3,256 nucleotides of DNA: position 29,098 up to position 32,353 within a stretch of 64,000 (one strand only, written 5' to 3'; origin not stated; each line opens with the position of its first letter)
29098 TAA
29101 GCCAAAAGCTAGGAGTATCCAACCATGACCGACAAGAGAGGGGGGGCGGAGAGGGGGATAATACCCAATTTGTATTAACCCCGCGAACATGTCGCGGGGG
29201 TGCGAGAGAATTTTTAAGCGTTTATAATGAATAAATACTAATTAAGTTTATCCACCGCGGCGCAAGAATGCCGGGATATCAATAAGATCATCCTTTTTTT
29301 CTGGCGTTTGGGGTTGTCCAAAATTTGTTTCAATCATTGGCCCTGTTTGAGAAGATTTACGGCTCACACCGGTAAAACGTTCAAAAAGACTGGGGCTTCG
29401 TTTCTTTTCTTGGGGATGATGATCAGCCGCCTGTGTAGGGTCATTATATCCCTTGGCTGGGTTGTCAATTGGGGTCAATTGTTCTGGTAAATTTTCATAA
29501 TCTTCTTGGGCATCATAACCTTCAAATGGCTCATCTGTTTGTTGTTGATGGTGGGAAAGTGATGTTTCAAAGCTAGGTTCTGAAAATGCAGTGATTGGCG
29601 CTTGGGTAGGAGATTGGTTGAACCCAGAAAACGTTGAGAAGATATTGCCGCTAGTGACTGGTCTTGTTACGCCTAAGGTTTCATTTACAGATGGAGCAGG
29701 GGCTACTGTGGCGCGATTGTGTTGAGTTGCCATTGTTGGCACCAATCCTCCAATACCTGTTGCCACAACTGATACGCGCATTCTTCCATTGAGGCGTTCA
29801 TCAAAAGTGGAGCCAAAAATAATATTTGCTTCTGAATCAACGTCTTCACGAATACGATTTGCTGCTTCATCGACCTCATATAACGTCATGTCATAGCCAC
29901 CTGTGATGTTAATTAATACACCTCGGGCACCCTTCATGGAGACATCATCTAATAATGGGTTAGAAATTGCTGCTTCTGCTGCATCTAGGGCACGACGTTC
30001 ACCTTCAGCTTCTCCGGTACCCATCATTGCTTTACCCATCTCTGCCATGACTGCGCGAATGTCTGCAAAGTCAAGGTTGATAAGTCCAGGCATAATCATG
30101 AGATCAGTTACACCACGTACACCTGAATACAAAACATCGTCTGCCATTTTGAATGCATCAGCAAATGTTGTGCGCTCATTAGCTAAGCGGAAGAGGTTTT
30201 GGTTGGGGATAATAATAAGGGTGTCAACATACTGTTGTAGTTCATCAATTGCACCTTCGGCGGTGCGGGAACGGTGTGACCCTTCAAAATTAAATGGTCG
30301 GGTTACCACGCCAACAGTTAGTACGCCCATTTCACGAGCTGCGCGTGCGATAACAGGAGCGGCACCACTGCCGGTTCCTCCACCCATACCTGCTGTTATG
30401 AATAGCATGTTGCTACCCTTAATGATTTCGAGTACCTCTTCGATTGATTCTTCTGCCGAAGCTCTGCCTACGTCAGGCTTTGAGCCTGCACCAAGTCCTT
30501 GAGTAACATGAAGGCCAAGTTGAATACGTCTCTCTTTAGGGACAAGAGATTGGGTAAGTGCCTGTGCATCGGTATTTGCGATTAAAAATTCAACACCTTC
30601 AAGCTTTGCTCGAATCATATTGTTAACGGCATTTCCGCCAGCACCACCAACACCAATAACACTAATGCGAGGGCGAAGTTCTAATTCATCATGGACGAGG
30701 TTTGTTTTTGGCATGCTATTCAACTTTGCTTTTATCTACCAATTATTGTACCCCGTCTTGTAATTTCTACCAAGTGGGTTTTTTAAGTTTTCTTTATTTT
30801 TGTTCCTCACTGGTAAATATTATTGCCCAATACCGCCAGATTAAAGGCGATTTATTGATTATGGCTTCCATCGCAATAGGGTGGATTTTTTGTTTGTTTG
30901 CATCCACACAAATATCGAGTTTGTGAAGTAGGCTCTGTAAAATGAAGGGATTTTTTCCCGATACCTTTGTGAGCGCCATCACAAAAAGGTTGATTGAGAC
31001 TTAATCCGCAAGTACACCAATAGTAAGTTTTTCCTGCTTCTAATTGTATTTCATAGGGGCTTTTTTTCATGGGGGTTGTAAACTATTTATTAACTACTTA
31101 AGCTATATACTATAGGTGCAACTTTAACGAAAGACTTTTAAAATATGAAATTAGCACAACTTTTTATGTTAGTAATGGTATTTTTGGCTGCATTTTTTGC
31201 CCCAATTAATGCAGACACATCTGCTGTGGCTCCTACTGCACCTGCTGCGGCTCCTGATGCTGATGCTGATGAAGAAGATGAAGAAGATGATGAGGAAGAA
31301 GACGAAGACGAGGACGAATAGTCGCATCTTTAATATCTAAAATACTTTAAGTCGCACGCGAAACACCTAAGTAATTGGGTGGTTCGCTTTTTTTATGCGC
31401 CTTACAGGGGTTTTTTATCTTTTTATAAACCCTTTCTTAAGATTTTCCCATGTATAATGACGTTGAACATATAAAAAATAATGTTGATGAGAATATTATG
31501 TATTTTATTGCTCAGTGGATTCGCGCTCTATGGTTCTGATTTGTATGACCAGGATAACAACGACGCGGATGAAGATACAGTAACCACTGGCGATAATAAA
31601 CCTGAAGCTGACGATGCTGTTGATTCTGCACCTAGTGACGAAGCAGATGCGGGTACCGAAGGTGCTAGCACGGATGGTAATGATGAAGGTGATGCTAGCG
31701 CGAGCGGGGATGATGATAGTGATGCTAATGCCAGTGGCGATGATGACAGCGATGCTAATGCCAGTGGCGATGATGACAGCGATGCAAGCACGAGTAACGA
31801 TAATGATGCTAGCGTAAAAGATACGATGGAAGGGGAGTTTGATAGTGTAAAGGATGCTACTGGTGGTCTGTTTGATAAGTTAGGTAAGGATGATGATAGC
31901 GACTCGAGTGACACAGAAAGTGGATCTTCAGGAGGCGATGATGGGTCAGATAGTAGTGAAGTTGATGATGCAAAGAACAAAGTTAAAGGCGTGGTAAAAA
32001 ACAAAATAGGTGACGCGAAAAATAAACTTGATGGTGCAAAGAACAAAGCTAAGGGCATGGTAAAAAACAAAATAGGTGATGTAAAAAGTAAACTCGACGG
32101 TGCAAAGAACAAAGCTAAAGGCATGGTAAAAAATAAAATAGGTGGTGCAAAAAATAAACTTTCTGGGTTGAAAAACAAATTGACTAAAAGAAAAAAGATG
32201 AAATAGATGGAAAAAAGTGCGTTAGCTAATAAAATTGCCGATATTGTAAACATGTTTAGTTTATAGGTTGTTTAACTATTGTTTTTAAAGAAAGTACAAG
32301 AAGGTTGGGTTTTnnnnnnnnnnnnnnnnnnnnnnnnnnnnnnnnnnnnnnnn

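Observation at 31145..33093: Tandem cluster of three exported block-charged repeat proteins: one polyanionic peptide and two acidic-N/basic-C polyampholytes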

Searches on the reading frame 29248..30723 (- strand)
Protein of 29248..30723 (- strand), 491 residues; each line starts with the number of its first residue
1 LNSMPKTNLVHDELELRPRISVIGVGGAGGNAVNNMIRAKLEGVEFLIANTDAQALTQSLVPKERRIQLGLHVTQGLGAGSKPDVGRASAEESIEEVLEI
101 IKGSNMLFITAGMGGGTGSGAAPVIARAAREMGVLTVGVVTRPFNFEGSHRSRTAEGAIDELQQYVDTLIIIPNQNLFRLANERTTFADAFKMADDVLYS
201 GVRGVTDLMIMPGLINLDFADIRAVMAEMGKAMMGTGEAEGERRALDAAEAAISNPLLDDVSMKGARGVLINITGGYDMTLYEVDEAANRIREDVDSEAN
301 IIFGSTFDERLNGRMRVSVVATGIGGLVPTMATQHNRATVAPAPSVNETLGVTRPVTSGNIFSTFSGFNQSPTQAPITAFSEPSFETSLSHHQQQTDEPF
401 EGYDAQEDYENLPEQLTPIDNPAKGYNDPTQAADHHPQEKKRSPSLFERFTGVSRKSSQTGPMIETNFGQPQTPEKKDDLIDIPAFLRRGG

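Call 7: find_related_loci(query=window:29248-30723:-, collection=genome_contigs, flank=10000)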
Query window:29248-30723:- (491 aa) in genome_contigs; peptide patterns used: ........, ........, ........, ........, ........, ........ (x = any residue, [..] = any of these).
599 stretches matched a pattern (row limit reached: there are more); 551 encode a relative of the query (tblastn E <= 1e-3); the best 80 are kept; 80 distinct loci.
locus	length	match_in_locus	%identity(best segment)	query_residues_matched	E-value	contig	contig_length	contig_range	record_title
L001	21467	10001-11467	83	4-491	0e+0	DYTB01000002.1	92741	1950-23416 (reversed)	MAG TPA_asm: Candidatus Odyssella sp. isolate SulCav_PC08_3_2_39_12 SulCav_PC08-3_27_length_92741_cov_6.687849, whole ge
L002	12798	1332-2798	83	4-491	0e+0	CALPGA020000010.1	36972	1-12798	MAG: Candidatus Finniella inopinata isolate HRS-ES2-bin-430 genome assembly, contig: HRS-ES2-C1119, whole genome shotgun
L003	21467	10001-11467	83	4-491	0e+0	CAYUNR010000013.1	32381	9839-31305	MAG TPA_asm: uncultured Candidatus Finniella sp. isolate SRP292972_co3_26 genome assembly, contig: NODE_876_length_32381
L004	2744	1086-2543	78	3-491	0e+0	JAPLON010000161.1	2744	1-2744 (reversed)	MAG: Proteobacteria bacterium isolate LacPavin_0419_WC53_MAG_38_7 LacPavin_0419_WC53_scaffold_144460, whole genome shotg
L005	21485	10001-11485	66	12-490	0e+0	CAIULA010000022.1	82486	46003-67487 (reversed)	MAG: uncultured Alphaproteobacteria bacterium isolate AlinenLipids_bin-7672 genome assembly, contig: bin-7672:22/46, who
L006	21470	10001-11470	66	12-490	0e+0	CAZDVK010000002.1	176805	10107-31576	MAG TPA_asm: uncultured Verrucomicrobiales bacterium isolate SRP257259_co1_28 genome assembly, contig: NODE_59_length_17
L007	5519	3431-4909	66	13-490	0e+0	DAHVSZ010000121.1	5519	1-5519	MAG TPA_asm: Candidatus Paracaedibacteraceae bacterium isolate clean674 NODE_121_length_5519_cov_5.575156, whole genome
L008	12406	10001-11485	65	10-490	7e-180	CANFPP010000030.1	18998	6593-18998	MAG: Holosporales bacterium isolate Jr-14may18-258 genome assembly, contig: Jr-14may18-C4467, whole genome shotgun seque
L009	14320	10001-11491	67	13-490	3e-178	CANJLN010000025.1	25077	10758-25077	MAG: Alphaproteobacteria bacterium isolate RH-23may17-736 genome assembly, contig: RH-23may17-C14212, whole genome shotg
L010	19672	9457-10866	65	13-490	6e-176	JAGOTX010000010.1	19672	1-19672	MAG: Proteobacteria bacterium isolate Gw_Eff_bin_451 Gw_Eff_5807_length_19672_cov_6.066820, whole genome shotgun sequenc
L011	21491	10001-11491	65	13-491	7e-176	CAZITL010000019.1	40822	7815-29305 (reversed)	MAG TPA_asm: uncultured Verrucomicrobiales bacterium isolate SRP290908_co2_26 genome assembly, contig: NODE_1138_length_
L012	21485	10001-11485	66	15-490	1e-174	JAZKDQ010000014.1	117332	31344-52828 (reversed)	MAG: Pseudomonadota bacterium isolate DC_HB_01_SPN181219-bin058_1 DCHB01SPN_B058_1_000000000014, whole genome shotgun se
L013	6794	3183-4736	63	12-490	3e-174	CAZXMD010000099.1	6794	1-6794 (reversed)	MAG TPA_asm: uncultured Candidatus Finniella sp. isolate SRP319275_co1_191 genome assembly, contig: NODE_15570_length_67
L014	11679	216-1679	61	3-489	2e-171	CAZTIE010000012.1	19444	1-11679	MAG TPA_asm: uncultured Verrucomicrobiales bacterium isolate SRP118108_co5_409 genome assembly, contig: NODE_2481_length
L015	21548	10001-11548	61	12-491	7e-171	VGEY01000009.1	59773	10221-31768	MAG: Alphaproteobacteria bacterium isolate K_Offshore_surface_mx_080 K_Offshore_surface_mx_080_Ga0194130_10000704, whole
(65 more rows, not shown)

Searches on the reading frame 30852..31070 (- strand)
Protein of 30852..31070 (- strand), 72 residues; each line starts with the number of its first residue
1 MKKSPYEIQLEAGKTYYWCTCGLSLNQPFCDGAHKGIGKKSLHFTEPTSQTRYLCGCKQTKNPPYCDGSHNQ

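Call 5: search_protein_families(library=pfam, proteins=[window:30852-31070:-], max_evalue=1)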
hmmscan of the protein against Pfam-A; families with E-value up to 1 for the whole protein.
window:30852-31070:- (72 aa): 1 family
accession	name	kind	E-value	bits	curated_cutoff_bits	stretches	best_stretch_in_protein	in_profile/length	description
PF09360.15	zf-CDGSH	-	2.5e-18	66.5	29.5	2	8-35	20-48/48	Iron-binding zinc finger CDGSH type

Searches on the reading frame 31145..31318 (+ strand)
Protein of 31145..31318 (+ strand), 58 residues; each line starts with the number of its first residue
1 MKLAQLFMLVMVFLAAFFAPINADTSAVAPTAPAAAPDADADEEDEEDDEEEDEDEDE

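Call 5: search_protein_families(library=pfam, proteins=[window:31145-31318:+], max_evalue=1)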
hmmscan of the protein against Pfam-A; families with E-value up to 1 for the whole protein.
window:31145-31318:+ (58 aa): 3 families
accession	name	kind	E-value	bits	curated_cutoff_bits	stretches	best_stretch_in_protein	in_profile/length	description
PF00428.24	Ribosomal_60s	-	0.00027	21.8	28.1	1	25-57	48-82/88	60s Acidic ribosomal protein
PF05086.17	Dicty_REP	-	0.12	10.7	21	1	37-58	889-911/911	Dictyostelium (Slime Mold) REP protein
PF06524.17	NOA36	-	0.83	9.4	32.6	1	38-57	273-293/306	NOA36 protein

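Call 44: list_cluster_members(proteins=[window:31145-31318:+, window:31481-32203:+, window:31487-32203:+, window:32314-33090:+, window:24881-25612:+, window:27886-28620:-, window:39040-42246:-])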
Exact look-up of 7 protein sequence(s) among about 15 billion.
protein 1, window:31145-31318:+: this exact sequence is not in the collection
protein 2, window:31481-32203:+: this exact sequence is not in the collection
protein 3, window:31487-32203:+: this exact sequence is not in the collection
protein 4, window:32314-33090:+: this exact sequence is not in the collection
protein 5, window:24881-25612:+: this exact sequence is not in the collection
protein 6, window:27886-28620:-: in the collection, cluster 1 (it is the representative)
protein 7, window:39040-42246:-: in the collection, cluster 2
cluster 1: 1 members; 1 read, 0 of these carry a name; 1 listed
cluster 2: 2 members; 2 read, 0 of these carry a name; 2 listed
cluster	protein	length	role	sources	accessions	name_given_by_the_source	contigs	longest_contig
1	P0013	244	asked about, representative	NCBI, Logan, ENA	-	-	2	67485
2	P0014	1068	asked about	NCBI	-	-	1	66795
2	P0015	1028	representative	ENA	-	-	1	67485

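Call 47: search_protein_families(library=ncbifam, proteins=[window:31145-31318:+], max_evalue=1)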
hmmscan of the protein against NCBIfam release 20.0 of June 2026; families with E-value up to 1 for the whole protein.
window:31145-31318:+ (58 aa): 2 families
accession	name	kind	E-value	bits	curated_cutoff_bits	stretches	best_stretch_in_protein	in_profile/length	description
TIGR03685.1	ribo_P1_arch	equivalog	0.005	17.2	100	1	25-57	59-92/105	50S ribosomal protein P1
NF041742.1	WGxxGxxG_fam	subfamily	0.22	12.1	35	1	2-46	2-46/69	WGxxGxxG family protein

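Call 62: find_encoding_contigs(protein=window:31145-31318:+, flank=1000, max_places=4)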
Protein window:31145-31318:+ (58 aa): 5 contigs read that carry it; 4 places shown.
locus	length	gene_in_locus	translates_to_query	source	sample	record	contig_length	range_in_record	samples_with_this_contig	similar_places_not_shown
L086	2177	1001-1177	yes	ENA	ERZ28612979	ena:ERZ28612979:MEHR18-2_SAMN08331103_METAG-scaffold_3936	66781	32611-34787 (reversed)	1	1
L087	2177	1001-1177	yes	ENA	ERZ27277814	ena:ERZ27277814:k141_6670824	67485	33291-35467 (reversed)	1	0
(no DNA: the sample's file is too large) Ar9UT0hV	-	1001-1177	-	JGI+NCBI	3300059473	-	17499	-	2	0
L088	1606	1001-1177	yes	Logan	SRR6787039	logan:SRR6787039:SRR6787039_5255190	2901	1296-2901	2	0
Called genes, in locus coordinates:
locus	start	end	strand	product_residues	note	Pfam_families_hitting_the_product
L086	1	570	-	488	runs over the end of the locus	PF00091:Tubulin, PF12327:FtsZ_C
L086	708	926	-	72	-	PF09360:zf-CDGSH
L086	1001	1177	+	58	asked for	-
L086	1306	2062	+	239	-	-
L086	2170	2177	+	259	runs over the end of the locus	-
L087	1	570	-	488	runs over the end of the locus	PF00091:Tubulin, PF12327:FtsZ_C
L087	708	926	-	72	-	PF09360:zf-CDGSH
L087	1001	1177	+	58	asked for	-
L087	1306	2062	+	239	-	-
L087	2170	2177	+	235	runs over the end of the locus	-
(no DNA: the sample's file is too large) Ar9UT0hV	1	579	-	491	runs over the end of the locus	PF00091:Tubulin, PF12327:FtsZ_C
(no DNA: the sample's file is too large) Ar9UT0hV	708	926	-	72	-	PF09360:zf-CDGSH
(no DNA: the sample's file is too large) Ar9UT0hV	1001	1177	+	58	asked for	-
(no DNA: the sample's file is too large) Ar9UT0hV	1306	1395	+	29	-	-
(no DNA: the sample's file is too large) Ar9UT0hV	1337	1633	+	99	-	?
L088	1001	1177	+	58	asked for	-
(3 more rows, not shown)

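Call 63: find_encoding_contigs(protein=window:31145-31318:+, flank=2500, max_places=4)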
Protein window:31145-31318:+ (58 aa): 5 contigs read that carry it; 3 places shown.
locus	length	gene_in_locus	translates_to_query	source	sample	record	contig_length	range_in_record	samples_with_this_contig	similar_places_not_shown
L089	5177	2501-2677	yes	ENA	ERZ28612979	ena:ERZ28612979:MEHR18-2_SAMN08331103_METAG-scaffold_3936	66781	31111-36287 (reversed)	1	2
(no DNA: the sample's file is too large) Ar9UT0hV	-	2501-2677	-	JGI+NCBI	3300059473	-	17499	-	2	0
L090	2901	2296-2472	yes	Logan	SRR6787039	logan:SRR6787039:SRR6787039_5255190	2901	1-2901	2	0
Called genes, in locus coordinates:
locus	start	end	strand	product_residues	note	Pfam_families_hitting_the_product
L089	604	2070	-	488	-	PF00091:Tubulin, PF12327:FtsZ_C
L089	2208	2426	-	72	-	PF09360:zf-CDGSH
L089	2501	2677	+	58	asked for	-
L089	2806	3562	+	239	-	-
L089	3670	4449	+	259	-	-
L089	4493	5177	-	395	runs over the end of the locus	PF00375:SDF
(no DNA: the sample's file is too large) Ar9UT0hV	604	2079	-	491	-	PF00091:Tubulin, PF12327:FtsZ_C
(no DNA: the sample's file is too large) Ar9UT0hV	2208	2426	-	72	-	PF09360:zf-CDGSH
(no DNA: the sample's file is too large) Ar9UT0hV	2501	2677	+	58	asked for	-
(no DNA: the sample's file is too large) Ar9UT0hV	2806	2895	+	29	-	-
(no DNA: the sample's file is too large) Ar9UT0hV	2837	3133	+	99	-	?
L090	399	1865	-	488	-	PF00091:Tubulin, PF12327:FtsZ_C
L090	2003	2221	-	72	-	PF09360:zf-CDGSH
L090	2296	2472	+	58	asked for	-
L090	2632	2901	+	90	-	?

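Call 69: search_protein_families(library=padloc, proteins=[window:31145-31318:+], max_evalue=0.1)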
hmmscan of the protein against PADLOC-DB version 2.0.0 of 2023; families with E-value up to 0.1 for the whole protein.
window:31145-31318:+ (58 aa): 1 family
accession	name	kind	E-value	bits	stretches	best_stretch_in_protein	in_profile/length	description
PDLC00491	JetB1|JetB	-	0.013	13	1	23-55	232-264/269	DUF4194 domain; MukE-like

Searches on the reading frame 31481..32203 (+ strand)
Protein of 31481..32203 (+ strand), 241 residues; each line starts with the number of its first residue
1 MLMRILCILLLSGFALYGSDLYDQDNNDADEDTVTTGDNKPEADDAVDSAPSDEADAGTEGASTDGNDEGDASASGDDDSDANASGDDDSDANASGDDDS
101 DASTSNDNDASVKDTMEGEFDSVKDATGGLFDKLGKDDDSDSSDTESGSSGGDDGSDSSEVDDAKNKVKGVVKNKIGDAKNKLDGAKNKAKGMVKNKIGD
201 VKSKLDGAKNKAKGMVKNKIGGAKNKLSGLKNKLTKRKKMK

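Call 5: search_protein_families(library=pfam, proteins=[window:31481-32203:+], max_evalue=1)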
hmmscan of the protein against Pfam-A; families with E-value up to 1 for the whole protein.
window:31481-32203:+ (241 aa): 4 families
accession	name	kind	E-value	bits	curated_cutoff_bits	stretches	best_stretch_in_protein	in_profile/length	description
PF05532.17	CsbD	-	0.0012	19.1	40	2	161-204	3-50/53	CsbD-like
PF02601.20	Exonuc_VII_L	-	0.032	14.1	35.9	1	159-238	147-225/315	Exonuclease VII, large subunit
PF05597.16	Phasin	-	0.073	13.6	28.8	1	179-227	51-99/126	Poly(hydroxyalcanoate) granule associated protein (phasin)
PF01442.23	Apolipoprotein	-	0.14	12.3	90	1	178-237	26-85/190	Apolipoprotein A1/A4/E domain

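Call 13: find_homologous_proteins(query=window:31481-32203:+, max_evalue=0.001)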
Query window:31481-32203:+: 1348 candidates shared short words with the query, none scored E <= 0.001.

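Call 40: predict_structure(protein=window:31481-32203:+)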
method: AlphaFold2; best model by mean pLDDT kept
length: 241 residues; sequences in the alignment: 1
mean_pLDDT: 67.4   pTM: 0.31
mean pLDDT of the five models: 67.4, 66.2, 65.1, 64.7, 63.8
residues with pLDDT >= 90: 67; 70-90: 23; 50-70: 105; < 50: 46
segments of 3 or more residues with pLDDT < 50: 23-25, 31-39, 52-55, 58-62, 64-67
pLDDT, mean of each block of 10 residues (from residue 1): 71 60 48 46 49 48 48 52 54 55 52 59 67 57 55 57 85 94 94 94 95 93 92 90 75
secondary structure, 60 per line:
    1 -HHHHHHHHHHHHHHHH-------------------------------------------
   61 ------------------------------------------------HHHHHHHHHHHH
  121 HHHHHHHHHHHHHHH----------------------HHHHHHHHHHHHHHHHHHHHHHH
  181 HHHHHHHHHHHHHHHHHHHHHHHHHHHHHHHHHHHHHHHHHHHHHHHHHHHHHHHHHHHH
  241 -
elements in order: H2-17 H109-135 H158-240
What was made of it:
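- On Apolipoprotein, LEA and synuclein-type 11-mer amphipathic helices (mode of action, not homology): The helix is predicted at res 158-240, pLDDT 85-95 (call 40).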

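Call 47: search_protein_families(library=ncbifam, proteins=[window:31481-32203:+], max_evalue=1)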
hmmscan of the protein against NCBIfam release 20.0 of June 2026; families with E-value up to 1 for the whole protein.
window:31481-32203:+ (241 aa): 1 family
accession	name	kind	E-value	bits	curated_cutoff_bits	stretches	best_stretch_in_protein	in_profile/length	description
TIGR00237.1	xseA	equivalog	0.011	14.9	180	1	159-238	263-343/389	exodeoxyribonuclease VII large subunit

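Call 61: find_encoding_contigs(protein=window:31487-32203:+, flank=1000, max_places=4)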
Protein window:31487-32203:+ (239 aa): 3 contigs read that carry it; 1 place shown.
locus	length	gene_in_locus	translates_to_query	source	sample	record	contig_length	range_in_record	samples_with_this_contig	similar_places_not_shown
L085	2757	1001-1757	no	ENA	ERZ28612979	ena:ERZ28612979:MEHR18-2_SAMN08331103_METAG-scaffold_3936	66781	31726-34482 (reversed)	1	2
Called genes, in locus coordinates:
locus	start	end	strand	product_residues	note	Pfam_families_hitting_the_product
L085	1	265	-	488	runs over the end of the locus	PF00091:Tubulin, PF12327:FtsZ_C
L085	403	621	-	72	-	PF09360:zf-CDGSH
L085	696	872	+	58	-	-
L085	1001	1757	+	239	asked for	-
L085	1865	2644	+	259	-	-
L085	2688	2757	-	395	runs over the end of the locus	PF00375:SDF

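Call 69: search_protein_families(library=padloc, proteins=[window:31481-32203:+], max_evalue=0.1)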
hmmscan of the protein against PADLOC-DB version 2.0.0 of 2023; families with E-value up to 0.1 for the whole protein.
window:31481-32203:+ (241 aa): 0 families
